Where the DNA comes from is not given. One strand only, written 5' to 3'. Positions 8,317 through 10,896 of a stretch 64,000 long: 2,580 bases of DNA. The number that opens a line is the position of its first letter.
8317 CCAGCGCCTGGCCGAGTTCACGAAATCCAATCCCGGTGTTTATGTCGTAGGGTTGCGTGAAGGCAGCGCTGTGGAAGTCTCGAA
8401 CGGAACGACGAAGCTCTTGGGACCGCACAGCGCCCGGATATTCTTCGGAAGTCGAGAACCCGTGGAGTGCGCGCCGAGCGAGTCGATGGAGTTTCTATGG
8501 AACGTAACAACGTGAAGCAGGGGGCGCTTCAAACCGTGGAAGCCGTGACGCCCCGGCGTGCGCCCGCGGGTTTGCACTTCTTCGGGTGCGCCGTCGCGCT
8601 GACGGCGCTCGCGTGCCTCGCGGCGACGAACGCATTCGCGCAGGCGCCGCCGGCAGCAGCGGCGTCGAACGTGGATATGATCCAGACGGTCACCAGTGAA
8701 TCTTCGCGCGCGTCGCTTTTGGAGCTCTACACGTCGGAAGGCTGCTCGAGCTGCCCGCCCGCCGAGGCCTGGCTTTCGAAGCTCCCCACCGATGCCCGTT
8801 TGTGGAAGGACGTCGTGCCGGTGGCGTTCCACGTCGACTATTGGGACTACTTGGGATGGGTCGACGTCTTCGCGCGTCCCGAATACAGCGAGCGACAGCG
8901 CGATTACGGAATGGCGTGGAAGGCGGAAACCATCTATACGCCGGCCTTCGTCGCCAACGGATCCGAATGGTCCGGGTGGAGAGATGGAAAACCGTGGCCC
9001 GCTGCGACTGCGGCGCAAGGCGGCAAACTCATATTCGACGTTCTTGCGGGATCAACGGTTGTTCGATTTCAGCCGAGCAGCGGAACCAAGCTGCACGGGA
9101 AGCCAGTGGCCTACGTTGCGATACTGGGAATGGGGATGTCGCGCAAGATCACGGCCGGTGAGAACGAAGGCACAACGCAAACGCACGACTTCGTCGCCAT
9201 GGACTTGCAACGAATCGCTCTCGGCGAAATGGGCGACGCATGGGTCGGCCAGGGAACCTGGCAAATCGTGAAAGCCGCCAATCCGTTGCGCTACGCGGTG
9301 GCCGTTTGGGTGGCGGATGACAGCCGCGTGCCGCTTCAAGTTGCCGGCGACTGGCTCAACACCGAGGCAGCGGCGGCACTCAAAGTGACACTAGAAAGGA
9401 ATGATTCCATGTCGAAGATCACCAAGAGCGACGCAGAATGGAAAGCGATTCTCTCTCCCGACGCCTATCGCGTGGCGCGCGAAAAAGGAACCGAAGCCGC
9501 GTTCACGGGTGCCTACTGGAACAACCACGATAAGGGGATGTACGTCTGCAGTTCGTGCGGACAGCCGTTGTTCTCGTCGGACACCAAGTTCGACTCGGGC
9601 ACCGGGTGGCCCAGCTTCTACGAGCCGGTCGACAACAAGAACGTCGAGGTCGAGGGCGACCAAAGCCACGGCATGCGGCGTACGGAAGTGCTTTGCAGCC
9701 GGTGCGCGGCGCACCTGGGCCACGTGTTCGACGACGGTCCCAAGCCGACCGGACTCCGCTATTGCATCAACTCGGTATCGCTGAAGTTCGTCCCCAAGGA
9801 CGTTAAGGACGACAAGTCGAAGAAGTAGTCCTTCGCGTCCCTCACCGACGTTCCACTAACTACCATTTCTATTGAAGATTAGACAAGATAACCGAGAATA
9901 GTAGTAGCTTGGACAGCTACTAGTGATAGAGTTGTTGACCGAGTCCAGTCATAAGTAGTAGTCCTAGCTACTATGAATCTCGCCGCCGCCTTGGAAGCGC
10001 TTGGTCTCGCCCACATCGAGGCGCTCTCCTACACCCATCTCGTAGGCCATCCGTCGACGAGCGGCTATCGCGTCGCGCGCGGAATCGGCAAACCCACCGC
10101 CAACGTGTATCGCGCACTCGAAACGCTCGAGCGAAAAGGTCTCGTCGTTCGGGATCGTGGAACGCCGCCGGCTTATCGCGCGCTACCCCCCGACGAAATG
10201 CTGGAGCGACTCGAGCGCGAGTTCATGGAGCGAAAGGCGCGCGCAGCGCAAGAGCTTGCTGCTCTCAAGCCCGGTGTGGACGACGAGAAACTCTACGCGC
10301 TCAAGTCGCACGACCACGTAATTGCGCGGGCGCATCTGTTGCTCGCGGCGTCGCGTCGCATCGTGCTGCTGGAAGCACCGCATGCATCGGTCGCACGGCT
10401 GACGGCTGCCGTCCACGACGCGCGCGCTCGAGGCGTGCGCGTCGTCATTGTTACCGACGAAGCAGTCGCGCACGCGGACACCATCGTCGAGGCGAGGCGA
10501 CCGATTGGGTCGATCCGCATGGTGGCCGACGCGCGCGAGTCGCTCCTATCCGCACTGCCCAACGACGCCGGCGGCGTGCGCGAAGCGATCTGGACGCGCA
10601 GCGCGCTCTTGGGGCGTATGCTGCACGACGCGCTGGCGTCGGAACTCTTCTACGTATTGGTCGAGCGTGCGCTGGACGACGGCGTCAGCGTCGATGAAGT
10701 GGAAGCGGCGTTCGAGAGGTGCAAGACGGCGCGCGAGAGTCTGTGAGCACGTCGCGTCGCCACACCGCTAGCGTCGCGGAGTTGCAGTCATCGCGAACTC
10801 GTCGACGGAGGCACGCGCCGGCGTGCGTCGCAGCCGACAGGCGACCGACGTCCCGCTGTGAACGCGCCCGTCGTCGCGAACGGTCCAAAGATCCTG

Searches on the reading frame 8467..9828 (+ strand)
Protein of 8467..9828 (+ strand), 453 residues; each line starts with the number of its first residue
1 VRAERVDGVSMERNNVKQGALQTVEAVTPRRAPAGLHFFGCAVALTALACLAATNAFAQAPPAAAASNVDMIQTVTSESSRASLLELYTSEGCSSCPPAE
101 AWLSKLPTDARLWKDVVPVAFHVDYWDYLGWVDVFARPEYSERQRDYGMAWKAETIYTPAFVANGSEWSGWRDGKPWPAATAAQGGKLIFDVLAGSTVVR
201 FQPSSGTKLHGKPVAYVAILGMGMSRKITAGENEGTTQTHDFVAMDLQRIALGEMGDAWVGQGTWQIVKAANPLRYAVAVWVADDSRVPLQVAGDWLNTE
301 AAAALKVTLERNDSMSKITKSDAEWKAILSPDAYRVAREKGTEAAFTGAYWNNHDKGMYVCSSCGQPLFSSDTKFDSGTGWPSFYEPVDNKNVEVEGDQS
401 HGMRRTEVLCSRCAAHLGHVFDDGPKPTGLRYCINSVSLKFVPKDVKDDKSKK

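Call 6: search_protein_families(library=pfam, proteins=[window:8467-9828:+])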
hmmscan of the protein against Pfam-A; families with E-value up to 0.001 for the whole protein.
window:8467-9828:+ (453 aa): 3 families
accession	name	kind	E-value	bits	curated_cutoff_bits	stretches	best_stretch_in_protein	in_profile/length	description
PF01641.26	SelR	-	2.7e-53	179.3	24.9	1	329-443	1-116/116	SelR domain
PF06764.17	DUF1223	-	5.7e-43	147.8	30.7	1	84-281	1-200/202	Protein of unknown function (DUF1223)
PF24046.1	At4g08330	-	0.00049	20.6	27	0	404-428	75-99/129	At4g08330 beta-tent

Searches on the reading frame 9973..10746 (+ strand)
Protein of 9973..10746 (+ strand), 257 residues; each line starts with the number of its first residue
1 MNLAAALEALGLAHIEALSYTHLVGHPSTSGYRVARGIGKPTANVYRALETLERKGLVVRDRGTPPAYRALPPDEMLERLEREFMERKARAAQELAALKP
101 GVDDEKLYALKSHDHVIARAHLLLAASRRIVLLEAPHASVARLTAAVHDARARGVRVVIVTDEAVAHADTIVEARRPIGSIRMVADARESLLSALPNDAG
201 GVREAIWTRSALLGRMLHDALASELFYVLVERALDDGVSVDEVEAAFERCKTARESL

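Call 6: search_protein_families(library=pfam, proteins=[window:9973-10746:+])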
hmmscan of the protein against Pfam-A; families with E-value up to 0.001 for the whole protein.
window:9973-10746:+ (257 aa): 3 families
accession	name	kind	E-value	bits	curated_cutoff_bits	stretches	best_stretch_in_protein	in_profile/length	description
PF01978.25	TrmB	-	2e-14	53.6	25.6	1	7-73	1-67/68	Sugar-specific transcriptional regulator TrmB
PF09339.16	HTH_IclR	-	6.8e-05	23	22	1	34-61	24-51/52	IclR helix-turn-helix domain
PF02295.23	z-alpha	-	0.0009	19.7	21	0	27-67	20-60/67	Adenosine deaminase z-alpha domain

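Call 39: search_protein_families(library=ncbifam, proteins=[window:9973-10746:+], max_evalue=0.001)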
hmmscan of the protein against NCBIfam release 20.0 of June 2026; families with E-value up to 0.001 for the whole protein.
window:9973-10746:+ (257 aa): 3 families
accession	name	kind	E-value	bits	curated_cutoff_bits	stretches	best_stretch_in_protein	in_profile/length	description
NF047390.1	TransRegTrmBL1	equivalog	3.9e-13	49.1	650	1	6-160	9-165/341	HTH-type sugar sensing transcriptional regulator TrmBL1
NF040851.1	tran_reg_TrmB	equivalog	6.5e-09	35.4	600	1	3-166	7-170/338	HTH-type sugar-sensing transcriptional regulator TrmB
NF041141.1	tran_reg_TrmBL2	equivalog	8.8e-05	22.1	530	1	10-98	14-99/264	HTH-type transcriptional regulator TrmBL2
